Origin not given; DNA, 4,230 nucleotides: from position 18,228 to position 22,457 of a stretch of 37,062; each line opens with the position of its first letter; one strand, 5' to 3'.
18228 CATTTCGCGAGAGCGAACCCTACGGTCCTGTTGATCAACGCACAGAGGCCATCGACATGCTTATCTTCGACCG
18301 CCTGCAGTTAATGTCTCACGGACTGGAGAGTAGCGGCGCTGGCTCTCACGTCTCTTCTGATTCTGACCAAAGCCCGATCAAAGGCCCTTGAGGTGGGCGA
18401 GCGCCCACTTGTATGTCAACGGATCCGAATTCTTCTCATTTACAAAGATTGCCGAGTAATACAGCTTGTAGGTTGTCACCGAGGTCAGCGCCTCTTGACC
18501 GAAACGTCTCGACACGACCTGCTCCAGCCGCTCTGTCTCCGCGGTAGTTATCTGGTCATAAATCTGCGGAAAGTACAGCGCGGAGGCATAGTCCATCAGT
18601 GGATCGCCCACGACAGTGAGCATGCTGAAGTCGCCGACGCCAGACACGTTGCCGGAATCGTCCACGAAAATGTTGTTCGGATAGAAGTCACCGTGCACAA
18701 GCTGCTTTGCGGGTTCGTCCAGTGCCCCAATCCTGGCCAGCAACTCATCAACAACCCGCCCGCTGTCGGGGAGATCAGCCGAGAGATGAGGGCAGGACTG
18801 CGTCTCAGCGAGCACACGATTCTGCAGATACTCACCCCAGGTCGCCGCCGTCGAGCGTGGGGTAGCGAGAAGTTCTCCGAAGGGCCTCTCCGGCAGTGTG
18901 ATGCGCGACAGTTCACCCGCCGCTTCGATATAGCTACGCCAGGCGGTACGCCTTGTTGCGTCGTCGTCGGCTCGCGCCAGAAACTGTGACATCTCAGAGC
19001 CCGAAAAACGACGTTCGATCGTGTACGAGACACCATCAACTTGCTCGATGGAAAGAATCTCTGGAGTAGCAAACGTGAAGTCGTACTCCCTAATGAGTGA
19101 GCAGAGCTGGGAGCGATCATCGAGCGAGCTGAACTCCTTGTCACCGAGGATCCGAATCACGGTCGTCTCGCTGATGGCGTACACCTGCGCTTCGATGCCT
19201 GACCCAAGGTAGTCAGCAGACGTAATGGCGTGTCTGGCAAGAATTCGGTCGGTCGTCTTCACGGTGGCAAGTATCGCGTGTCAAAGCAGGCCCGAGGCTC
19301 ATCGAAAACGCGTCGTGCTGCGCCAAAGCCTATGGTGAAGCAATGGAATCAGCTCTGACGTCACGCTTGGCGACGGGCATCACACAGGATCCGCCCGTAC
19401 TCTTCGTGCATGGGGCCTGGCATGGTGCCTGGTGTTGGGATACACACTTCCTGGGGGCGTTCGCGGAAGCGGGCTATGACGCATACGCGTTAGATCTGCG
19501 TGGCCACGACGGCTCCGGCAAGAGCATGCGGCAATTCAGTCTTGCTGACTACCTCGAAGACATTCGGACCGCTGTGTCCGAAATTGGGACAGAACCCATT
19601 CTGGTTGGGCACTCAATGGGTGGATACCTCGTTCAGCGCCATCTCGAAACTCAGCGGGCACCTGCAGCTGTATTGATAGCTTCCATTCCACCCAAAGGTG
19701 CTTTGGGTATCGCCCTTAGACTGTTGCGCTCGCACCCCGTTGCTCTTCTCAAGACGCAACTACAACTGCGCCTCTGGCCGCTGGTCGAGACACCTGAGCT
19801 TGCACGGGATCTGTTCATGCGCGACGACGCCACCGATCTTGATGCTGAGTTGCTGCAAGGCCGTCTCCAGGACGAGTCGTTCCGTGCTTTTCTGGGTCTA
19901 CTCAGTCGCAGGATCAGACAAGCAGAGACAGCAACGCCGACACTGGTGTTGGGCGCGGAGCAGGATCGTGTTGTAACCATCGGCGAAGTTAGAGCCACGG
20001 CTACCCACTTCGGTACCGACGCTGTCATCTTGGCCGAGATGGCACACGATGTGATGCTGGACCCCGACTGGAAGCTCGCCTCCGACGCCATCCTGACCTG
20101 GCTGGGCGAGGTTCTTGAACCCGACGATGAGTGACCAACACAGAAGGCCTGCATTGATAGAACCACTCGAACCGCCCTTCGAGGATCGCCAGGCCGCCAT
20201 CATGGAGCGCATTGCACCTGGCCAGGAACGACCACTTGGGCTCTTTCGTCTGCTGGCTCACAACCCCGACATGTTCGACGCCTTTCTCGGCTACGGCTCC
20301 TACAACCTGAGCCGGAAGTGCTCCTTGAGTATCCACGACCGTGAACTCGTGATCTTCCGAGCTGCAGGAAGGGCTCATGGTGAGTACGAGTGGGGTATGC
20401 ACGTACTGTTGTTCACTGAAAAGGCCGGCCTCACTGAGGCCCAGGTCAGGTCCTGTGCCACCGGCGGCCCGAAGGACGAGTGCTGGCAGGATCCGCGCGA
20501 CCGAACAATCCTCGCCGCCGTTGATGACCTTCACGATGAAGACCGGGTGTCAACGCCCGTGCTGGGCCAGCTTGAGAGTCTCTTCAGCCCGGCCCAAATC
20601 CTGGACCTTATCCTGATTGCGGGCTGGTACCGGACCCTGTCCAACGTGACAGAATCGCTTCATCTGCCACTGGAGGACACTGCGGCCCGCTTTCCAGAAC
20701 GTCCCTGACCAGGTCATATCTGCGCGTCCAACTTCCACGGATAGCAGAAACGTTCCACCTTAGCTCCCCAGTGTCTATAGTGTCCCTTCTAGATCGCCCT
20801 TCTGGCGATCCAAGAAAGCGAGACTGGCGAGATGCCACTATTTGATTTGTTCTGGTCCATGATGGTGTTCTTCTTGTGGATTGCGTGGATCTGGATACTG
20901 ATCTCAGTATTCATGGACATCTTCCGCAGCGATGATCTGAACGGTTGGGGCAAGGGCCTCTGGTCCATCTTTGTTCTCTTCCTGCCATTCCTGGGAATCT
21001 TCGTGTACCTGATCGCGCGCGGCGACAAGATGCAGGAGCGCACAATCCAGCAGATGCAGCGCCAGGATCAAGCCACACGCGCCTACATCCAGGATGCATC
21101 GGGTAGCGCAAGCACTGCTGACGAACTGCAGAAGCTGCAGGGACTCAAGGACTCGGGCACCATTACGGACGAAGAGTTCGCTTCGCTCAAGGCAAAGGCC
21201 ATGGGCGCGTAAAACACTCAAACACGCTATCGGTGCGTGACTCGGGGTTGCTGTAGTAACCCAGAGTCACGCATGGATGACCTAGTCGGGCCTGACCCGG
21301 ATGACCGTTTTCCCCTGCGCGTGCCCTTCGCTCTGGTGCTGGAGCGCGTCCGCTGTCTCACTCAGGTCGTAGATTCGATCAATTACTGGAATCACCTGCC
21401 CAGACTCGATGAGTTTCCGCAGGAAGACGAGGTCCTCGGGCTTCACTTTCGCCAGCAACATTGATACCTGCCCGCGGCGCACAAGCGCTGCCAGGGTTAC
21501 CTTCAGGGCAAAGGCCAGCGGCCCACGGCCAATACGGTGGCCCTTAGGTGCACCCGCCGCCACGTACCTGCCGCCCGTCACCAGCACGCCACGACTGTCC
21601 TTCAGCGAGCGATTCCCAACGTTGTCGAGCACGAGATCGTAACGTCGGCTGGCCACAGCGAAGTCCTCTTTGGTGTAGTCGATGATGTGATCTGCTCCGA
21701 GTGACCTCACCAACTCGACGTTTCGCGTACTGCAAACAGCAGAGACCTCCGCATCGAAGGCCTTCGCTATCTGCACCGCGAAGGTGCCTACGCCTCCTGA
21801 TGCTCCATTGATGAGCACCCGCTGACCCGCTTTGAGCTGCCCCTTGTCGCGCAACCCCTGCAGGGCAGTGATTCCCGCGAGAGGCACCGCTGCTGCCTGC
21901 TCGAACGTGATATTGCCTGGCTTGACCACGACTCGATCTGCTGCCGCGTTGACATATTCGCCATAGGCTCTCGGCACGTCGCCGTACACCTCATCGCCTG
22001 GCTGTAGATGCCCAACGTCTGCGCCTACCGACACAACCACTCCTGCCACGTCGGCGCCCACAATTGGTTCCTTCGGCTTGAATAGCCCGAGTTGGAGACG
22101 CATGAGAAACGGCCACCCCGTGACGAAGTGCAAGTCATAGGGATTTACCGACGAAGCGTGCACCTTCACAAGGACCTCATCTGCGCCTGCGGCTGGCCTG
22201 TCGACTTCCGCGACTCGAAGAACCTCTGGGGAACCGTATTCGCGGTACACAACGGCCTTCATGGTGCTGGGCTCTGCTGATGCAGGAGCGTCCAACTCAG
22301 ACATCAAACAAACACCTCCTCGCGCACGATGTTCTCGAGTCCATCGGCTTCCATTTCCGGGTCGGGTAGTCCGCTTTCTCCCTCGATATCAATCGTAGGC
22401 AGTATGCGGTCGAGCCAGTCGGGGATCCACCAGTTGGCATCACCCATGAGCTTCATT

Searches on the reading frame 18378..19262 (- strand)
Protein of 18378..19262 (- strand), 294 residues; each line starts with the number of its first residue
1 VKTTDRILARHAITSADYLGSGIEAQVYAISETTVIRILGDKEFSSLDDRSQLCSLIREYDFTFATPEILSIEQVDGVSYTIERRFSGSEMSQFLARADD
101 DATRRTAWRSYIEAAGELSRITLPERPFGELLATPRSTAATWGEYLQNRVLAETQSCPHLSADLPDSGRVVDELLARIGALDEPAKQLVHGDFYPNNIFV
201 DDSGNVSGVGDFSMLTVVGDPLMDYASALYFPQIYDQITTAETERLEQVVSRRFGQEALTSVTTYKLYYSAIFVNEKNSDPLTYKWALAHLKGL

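Call 20: search_protein_families(library=pfam, proteins=[window:18378-19262:-], max_evalue=0.001)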
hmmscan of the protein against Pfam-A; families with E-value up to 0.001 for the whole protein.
window:18378-19262:- (294 aa): 1 family
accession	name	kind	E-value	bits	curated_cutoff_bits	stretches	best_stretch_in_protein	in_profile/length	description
PF01636.29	APH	-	2.4e-17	63.9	23.2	1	19-236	5-218/239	Phosphotransferase enzyme family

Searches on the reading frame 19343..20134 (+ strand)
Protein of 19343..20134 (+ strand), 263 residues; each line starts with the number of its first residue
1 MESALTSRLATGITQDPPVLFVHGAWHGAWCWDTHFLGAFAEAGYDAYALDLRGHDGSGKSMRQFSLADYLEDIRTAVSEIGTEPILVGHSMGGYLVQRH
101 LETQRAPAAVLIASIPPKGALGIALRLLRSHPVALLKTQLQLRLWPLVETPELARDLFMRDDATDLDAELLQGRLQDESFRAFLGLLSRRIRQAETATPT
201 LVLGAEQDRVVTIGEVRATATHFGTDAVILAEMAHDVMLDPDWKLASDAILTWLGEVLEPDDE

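Call 20: search_protein_families(library=pfam, proteins=[window:19343-20134:+], max_evalue=0.001)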
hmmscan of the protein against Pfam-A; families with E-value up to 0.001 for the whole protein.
window:19343-20134:+ (263 aa): 4 families
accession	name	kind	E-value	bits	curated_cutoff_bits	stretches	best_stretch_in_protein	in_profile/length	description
PF12697.13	Abhydrolase_6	-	7.3e-28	99.1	26.3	1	19-242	1-212/217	Alpha/beta hydrolase family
PF12146.15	Hydrolase_4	-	4.4e-22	79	27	1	19-242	7-239/239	Serine aminopeptidase, S33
PF00561.26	Abhydrolase_1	-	2.3e-19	70.4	25.8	1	17-141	1-129/245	alpha/beta hydrolase fold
PF06821.19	Ser_hydrolase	-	2.2e-06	28.1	22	0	62-110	34-82/172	Serine hydrolase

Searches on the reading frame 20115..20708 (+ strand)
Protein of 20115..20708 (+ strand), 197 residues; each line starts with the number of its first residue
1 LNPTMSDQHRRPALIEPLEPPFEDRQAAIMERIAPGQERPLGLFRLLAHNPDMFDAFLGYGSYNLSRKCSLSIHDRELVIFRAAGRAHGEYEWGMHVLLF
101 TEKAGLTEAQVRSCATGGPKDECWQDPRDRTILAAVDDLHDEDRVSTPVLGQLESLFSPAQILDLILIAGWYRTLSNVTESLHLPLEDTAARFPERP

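Call 20: search_protein_families(library=pfam, proteins=[window:20115-20708:+], max_evalue=0.001)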
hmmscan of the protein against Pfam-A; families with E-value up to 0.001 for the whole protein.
window:20115-20708:+ (197 aa): 1 family
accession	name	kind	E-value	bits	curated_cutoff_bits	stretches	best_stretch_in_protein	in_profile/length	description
PF02627.25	CMD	-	1.2e-05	25.6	23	1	51-113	1-61/84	Carboxymuconolactone decarboxylase family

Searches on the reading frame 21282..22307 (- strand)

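Call 20: search_protein_families(library=pfam, proteins=[window:21282-22307:-], max_evalue=0.001)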
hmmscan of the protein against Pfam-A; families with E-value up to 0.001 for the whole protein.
window:21282-22307:- (341 aa): 3 families
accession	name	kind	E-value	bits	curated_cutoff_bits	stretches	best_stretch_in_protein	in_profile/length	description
PF13602.12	ADH_zinc_N_2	-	9.2e-27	95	27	1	203-336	1-134/134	Zinc-binding dehydrogenase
PF00107.32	ADH_zinc_N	-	3.8e-15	56.4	31.8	1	172-258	1-95/129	Zinc-binding dehydrogenase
PF08240.17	ADH_N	-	1.6e-13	51.2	23.5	1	41-108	1-61/104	Alcohol dehydrogenase GroES-like domain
